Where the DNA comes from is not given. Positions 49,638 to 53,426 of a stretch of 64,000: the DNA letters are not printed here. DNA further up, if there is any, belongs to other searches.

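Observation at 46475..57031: Uncharacterised four-gene operon: small TM protein, vWA membrane protein, giant tubulin/FtsZ-like protein and 1101-aa polytopic protein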

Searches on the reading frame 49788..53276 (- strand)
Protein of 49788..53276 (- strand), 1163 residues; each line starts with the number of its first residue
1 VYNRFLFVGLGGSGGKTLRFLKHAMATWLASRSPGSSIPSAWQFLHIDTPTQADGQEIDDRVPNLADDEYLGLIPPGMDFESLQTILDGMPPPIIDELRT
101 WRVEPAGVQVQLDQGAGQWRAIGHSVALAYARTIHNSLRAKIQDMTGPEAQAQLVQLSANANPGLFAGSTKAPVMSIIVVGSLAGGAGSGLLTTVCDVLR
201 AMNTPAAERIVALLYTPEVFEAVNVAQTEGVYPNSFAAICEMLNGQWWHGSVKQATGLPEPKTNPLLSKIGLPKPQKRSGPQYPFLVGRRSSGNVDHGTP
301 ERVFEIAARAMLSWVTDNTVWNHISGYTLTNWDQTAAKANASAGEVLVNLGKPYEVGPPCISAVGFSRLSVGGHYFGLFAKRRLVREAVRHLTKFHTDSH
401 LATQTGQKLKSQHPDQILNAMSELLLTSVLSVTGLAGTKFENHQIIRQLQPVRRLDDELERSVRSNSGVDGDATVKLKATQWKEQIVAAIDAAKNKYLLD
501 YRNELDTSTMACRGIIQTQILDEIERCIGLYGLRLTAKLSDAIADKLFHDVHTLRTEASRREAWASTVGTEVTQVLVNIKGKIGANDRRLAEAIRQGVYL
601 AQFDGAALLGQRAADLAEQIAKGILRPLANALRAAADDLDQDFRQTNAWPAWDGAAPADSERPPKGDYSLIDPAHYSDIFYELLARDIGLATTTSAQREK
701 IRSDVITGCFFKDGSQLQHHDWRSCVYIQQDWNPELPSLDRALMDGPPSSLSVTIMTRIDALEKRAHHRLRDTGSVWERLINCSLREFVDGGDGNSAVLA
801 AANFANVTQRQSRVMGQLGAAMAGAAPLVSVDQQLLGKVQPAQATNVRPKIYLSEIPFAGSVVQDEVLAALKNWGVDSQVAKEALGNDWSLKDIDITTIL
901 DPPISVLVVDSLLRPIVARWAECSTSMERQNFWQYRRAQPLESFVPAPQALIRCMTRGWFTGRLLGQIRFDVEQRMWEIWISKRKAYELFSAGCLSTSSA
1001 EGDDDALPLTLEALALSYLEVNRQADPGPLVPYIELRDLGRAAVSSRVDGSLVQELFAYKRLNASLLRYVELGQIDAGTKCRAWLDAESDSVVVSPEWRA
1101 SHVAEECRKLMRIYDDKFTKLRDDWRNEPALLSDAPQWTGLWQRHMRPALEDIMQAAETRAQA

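Call 7: search_protein_families(library=pfam, proteins=[window:49788-53276:-], max_evalue=1)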
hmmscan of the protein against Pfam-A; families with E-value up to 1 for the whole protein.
window:49788-53276:- (1163 aa): 2 families
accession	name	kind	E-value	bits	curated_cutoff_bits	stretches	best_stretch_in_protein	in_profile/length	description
PF13809.12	Tubulin_2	-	1.9e-34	119.9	27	1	6-389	1-355/356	Tubulin like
PF00091.31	Tubulin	-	0.095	13.4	33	1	175-220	110-153/190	Tubulin/FtsZ family, GTPase domain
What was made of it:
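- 49785..53276 (-): g3: a 1163-aa cytoplasmic FtsZl1/Tubulin_2 protein. It has a tubulin/FtsZ-like GTPase region (aa 6-389; nt 52110-53261), a T1 loop (nt 53229-53252), a T4 signature (nt 52707-52733), three long helices (aa 479-646) and a mixed alpha/beta C-terminal region (aa 660-1163). Pfam Tubulin_2 scores E 1.9e-34 (call 7).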

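Call 8: search_protein_families(library=padloc, proteins=[window:49788-53276:-], max_evalue=0.1)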
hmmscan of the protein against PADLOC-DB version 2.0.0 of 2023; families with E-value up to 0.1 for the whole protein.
window:49788-53276:- (1163 aa): 0 families

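Call 9: search_protein_families(library=ncbifam, proteins=[window:49788-53276:-], max_evalue=0.1)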
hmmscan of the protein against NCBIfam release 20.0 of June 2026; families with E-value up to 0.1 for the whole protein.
window:49788-53276:- (1163 aa): 0 families

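Call 17: find_homologous_proteins(query=window:49788-53276:-, max_evalue=0.00001)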
Query window:49788-53276:- (1163 aa): 326 proteins with E <= 0.00001 among 8000 candidates; the best 120 are listed.
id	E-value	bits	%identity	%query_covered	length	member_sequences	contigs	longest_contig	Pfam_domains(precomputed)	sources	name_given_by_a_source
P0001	0.0e+0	2661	100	100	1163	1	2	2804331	PF13809.13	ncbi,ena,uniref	ncbi:tubulin-like doman-containing protein [Candidatus Poriferisodalis sp.]|uniref:tubulin-like doma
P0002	0.0e+0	1043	46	99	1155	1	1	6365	PF13809.13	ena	-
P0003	0.0e+0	1035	46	99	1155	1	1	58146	PF13809.13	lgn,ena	-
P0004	0.0e+0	1032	46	99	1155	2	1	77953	PF13809.13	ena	-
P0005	0.0e+0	1031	46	99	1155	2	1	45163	PF13809.13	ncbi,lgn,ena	-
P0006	0.0e+0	1030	46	99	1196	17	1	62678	PF13809.13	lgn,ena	-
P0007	0.0e+0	1018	46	99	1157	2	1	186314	PF13809.13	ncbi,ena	-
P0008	0.0e+0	1017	45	99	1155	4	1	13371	PF13809.13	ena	-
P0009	1.9e-280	952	42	100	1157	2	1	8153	PF13809.13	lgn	-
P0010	2.6e-280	951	42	100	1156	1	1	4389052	PF13809.13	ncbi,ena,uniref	ncbi:tubulin-like doman-containing protein [Candidatus Poriferisodalis sp.]|uniref:tubulin-like doma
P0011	8.1e-279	946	42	100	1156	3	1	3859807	PF13809.13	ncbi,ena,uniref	ncbi:tubulin-like doman-containing protein [Candidatus Poriferisodalis sp.]|uniref:tubulin-like doma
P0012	2.6e-277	941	43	100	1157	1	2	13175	PF13809.13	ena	-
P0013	2.5e-275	935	43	100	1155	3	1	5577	PF13809.13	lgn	-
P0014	5.4e-272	924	42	100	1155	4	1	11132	PF13809.13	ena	-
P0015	7.9e-272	923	41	100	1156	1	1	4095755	PF13809.13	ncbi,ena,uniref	ncbi:tubulin-like doman-containing protein [Candidatus Poriferisodalis sp.]|uniref:tubulin-like doma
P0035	1.4e-218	747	38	100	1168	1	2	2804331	PF13809.13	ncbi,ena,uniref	ncbi:tubulin-like doman-containing protein [Candidatus Poriferisodalis sp.]|uniref:tubulin-like doma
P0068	2.7e-184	633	35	100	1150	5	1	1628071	PF13809.13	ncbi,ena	-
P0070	8.8e-183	628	35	100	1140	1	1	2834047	PF13809.13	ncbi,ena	-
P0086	8.2e-168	579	35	98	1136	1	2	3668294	PF13809.13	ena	-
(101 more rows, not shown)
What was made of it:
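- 49785..53276 (-): There are 326 full-length homologues of about 1150 aa (call 17).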

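Call 19: find_related_loci(query=A1, collection=genome_contigs, flank=10000)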
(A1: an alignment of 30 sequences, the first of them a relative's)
Query A1 (1163 aa) in genome_contigs; peptide patterns used: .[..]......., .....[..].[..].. (x = any residue, [..] = any of these).
392 stretches matched a pattern; 121 encode a relative of the query (tblastn E <= 1e-3); the best 80 are kept; 77 distinct loci.
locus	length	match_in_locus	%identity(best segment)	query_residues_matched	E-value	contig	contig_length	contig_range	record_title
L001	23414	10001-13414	46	1-1153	0e+0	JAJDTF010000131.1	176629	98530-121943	MAG: Acidimicrobiia bacterium isolate jk18x11bins.54 k141_1470225, whole genome shotgun sequence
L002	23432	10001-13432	41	1-1161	0e+0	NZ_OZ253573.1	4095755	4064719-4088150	MAG: Candidatus Poriferisodalis sp. isolate 9d14b9c2-42ee-4ee7-bd75-182aadf7d47b chromosome 1, complete sequence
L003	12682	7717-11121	46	1-1152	0e+0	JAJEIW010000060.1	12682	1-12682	MAG: Acidimicrobiia bacterium isolate p16x63bins.71 k141_52725, whole genome shotgun sequence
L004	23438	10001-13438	43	1-1163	0e+0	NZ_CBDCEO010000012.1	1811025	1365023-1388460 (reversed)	MAG: Candidatus Poriferisodalis sp. isolate aea9684f-d56c-4337-aaed-9a8a14d8382b contig_12, whole genome shotgun sequenc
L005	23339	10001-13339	37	1-1158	0e+0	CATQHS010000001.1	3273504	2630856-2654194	MAG: uncultured Acidimicrobiales bacterium isolate 560520c5-c18b-440b-b2bf-76b0f8004c07 genome assembly, contig: contig_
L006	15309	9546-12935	36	1-1156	0e+0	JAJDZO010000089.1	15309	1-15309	MAG: Acidimicrobiia bacterium isolate jk18x40bins.8 k141_778138, whole genome shotgun sequence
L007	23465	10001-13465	34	1-1163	0e+0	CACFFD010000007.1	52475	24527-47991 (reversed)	Actinobacteria bacterium isolate AG-410-G14 genome assembly, contig: AG-410-G14_NODE_7, whole genome shotgun sequence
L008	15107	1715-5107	35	1-1156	0e+0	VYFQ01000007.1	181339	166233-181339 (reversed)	MAG: Acidimicrobiaceae bacterium isolate SB0677_bin_3 NODE_22_length_181339_cov_61.617843, whole genome shotgun sequence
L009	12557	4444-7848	35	1-1162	0e+0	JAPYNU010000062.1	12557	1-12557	MAG: Candidatus Aldehydirespirator catecholifindens isolate m_calh10 Seq62, whole genome shotgun sequence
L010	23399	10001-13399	36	1-1161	0e+0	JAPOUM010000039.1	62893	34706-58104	MAG: Acidimicrobiaceae bacterium isolate CAR4_bin_4 NODE_86_length_62893_cov_22.942, whole genome shotgun sequence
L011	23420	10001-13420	34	1-1162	3e-175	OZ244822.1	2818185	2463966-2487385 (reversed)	MAG: Candidatus Aldehydirespirator sp. isolate 35bfcaf5-8220-4494-8a82-73b50c7a5dd2 genome assembly, chromosome: 1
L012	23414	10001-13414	40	1-1157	0e+0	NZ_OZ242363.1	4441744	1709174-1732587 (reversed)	MAG: Candidatus Poriferisodalis sp. isolate 3ecd5611-abd8-4ec1-8e8b-c033b5c04d4f chromosome 1, complete sequence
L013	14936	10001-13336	34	1-1142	2e-168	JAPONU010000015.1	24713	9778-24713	MAG: bacterium isolate APA_bin_18 c_000000005726, whole genome shotgun sequence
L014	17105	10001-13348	33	1-1142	2e-161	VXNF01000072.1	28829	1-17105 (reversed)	MAG: Acidimicrobiia bacterium isolate SB0661_bin_55 NODE_1529_length_28829_cov_106.259331, whole genome shotgun sequence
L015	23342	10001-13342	33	1-1142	2e-153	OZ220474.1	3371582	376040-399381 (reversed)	MAG: Acidimicrobiales bacterium isolate 4b812a4e-3496-474d-945e-b88e54f0514e genome assembly, chromosome: 1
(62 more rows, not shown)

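Call 21: search_solved_structures(query=A1, max_evalue=1, show_alignments=2)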
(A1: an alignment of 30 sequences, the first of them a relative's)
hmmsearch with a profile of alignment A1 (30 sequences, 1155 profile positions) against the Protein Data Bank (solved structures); distinct sequences matched with E-value up to 1: 1.
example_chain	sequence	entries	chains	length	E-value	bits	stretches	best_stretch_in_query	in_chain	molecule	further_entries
8umd_B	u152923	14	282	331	0.12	13.3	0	219-249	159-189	Flagellar motor switch protein FliG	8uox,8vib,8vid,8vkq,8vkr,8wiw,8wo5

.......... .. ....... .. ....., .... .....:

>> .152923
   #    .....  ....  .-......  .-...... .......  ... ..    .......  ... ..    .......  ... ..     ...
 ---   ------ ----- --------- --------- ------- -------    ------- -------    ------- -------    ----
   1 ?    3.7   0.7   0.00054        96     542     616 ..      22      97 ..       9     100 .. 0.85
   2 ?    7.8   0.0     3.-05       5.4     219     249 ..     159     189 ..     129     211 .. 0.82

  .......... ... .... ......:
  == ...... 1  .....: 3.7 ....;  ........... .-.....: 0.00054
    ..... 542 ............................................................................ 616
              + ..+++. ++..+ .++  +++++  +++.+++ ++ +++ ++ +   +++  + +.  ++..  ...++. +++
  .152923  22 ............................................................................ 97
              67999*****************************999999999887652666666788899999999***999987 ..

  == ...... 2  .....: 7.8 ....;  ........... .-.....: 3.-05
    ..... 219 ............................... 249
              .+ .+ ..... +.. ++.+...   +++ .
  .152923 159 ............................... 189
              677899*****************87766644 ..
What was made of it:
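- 49785..53276 (-): There is no sequence match to any PDB chain (call 21).
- Closest known: Canonical FtsZ / tubulin / CetZ / TubZ cytomotive GTPases. Different: There is no FtsZ_C or Tubulin_C domain (call 7) and no sequence-level PDB match (call 21).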

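Call 45: search_dna_similar(query=window:49788-53276:-, collection=plasmids, mode=protein, max_rows=25)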
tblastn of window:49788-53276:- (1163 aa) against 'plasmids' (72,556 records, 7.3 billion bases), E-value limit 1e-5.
Records with a match: 2; places in all: 2; records where one place covers at least 80% of the query: 0.
Best place of each record, by identity: <60% 2.
By first word of the organism name: Rhodococcus 2.
By predicted mobility (MOB-suite, as given by PLSDB): non-mobilizable 2.
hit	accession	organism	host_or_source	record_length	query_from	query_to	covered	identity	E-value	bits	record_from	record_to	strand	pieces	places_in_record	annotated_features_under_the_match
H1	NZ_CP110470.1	Rhodococcus opacus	cell culture,Soil contaminated by oil ...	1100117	4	1050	62%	27.6%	2e-16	185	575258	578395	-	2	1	record has no annotation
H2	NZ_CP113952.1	Rhodococcus sp. JS3073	culture,soil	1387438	4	1050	62%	27.6%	2e-16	184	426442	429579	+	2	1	record has no annotation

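Call 46: search_dna_similar(query=window:49788-53276:-, collection=phages, mode=protein, max_rows=15)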
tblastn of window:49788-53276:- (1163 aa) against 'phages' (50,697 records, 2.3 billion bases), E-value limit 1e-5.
No match.
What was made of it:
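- The family is absent from phages and found on only 2 megaplasmids (calls 45, 46). The family is absent from phages and essentially absent from plasmids (calls 45, 46). It is not found on phages and is almost never on plasmids (calls 45, 46).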

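Call 47: get_annotated_region(hit=H1, flank=12000)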
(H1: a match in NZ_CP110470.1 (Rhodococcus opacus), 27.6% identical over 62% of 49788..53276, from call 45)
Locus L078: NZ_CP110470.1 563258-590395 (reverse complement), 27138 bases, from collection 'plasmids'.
description: Rhodococcus opacus strain G13 plasmid pRho-G13, complete sequence
organism: Rhodococcus opacus (NCBI taxid 37919)
taxonomy: Bacteria; Actinomycetota; Actinomycetes; Mycobacteriales; Nocardiaceae; Rhodococcus; Rhodococcus opacus
host: -; source: cell culture,Soil contaminated by oil sludge; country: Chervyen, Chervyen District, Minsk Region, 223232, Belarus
typing (MOB-suite, as given by PLSDB): non-mobilizable
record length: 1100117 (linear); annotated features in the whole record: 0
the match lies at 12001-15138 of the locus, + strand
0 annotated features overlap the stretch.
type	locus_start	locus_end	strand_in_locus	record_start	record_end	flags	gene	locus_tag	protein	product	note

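Call 71: find_encoding_contigs(protein=P0035, flank=10000, max_places=2)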
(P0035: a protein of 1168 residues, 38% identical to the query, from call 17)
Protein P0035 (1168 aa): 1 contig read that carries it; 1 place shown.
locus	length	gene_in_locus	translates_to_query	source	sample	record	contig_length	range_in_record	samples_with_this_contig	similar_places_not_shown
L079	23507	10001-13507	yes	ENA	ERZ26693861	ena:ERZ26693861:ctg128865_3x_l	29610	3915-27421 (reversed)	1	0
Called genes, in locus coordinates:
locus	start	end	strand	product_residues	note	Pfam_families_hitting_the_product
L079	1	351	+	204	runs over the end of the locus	PF00990:GGDEF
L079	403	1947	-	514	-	PF01019:G_glu_transpept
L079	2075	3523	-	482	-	PF01565:FAD_binding_4, PF02913:FAD-oxidase_C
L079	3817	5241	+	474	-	PF13369:Transglut_core2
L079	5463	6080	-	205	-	PF00300:His_Phos_1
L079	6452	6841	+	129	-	-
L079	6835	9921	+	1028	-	PF13519:VWA_2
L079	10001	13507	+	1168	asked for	PF13809:Tubulin_2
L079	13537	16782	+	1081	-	-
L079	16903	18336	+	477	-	PF00224:PK, PF02887:PK_C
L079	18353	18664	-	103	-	-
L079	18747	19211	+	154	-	PF11349:DUF3151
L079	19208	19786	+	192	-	PF12804:NTP_transf_3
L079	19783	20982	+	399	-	PF01612:DNA_pol_A_exo1, PF00570:HRDC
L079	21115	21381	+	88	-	-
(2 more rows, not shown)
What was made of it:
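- A second four-gene copy lies in a housekeeping context in the same genome (calls 17, 71). There are two paralogous copies per genome (calls 17, 71).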

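Call 79: predict_structure(alignment_id=A6)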
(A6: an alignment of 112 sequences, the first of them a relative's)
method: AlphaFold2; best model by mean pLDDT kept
length: 1163 residues; sequences in the alignment: 112
mean_pLDDT: 92.3   pTM: 0.85
mean pLDDT of the five models: 92.3, 90.9, 89.9, 89.8, 89.6
residues with pLDDT >= 90: 946; 70-90: 172; 50-70: 40; < 50: 5
segments of 3 or more residues with pLDDT < 50: 1088-1091
pLDDT, mean of each block of 10 residues (from residue 1): 92 97 94 90 97 90 95 95 94 89 90 91 97 98 96 92 73 92 95 97 92 97 86 97 94 83 94 94 96 88 94 90 88 92 83 92 96 96 97 97 97 97 97 93 94 93 94 90 95 95 95 95 97 98 97 95 95 92 93 96 96 97 98 98 94 90 93 95 91 90 95 63 89 92 91 97 95 92 93 71 81 96 95 94 87 95 96 95 93 95 95 96 94 94 96 98 95 94 94 88 92 97 96 97 71 84 93 76 54 82 97 97 94 94 97 97 94
secondary structure, 60 per line:
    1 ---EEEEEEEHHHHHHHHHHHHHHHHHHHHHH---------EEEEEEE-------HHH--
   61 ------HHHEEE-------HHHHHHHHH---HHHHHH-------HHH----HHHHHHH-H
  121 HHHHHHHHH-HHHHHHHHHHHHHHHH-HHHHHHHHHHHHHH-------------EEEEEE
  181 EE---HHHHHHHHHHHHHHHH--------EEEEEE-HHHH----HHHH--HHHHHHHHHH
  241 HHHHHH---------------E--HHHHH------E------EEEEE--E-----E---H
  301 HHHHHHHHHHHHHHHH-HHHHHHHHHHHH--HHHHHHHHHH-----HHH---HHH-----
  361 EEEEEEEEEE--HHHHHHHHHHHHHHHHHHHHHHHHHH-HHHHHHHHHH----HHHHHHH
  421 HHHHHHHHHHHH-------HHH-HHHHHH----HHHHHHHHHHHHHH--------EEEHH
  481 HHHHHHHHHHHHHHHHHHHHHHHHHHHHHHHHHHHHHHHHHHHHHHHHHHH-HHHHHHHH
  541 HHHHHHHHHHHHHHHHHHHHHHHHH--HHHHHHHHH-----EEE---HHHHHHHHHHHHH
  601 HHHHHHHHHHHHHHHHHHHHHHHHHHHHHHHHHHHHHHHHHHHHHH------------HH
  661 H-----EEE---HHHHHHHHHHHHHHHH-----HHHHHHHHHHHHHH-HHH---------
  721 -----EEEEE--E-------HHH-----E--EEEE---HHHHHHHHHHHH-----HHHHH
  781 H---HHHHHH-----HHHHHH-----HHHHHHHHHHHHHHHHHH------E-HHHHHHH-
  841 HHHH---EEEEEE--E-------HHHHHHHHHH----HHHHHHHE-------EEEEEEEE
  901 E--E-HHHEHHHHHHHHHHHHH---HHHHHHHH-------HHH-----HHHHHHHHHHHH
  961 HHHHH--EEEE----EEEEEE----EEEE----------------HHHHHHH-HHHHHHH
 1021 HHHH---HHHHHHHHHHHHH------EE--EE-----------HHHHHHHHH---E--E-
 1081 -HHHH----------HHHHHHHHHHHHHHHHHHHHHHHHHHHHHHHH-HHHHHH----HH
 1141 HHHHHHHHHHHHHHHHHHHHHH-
elements in order (helices of 4 or more, strands of 3 or more residues): E4-10 H11-32 E42-48 E70-72 H80-88 H92-97 H112-118 H120-129 H131-146 H148-161 E175-182 H186-201 E210-215 H217-220 H225-228 H231-246 H265-269 E283-287 H300-316 H318-329 H332-341 E361-370 H373-398 H400-409 H414-432 H444-449 H454-467 E476-478 H479-531 H533-565 H568-576 E582-584 H588-646 E667-669 H673-688 H694-707 E726-730 E752-755 H759-770 H776-781 H785-790 H796-801 H807-824 H833-839 H841-844 E848-853 H864-873 H878-884 E893-901 H910-922 H926-933 H949-965 E968-971 E976-981 E986-989 H1006-1012 H1014-1024 H1028-1040 H1064-1072 H1082-1085 H1096-1127 H1129-1134 H1139-1162
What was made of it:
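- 49785..53276 (-): The AlphaFold2 model has mean pLDDT 92.3 and pTM 0.85 (call 79).
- g3 has a long helical stalk (call 79).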
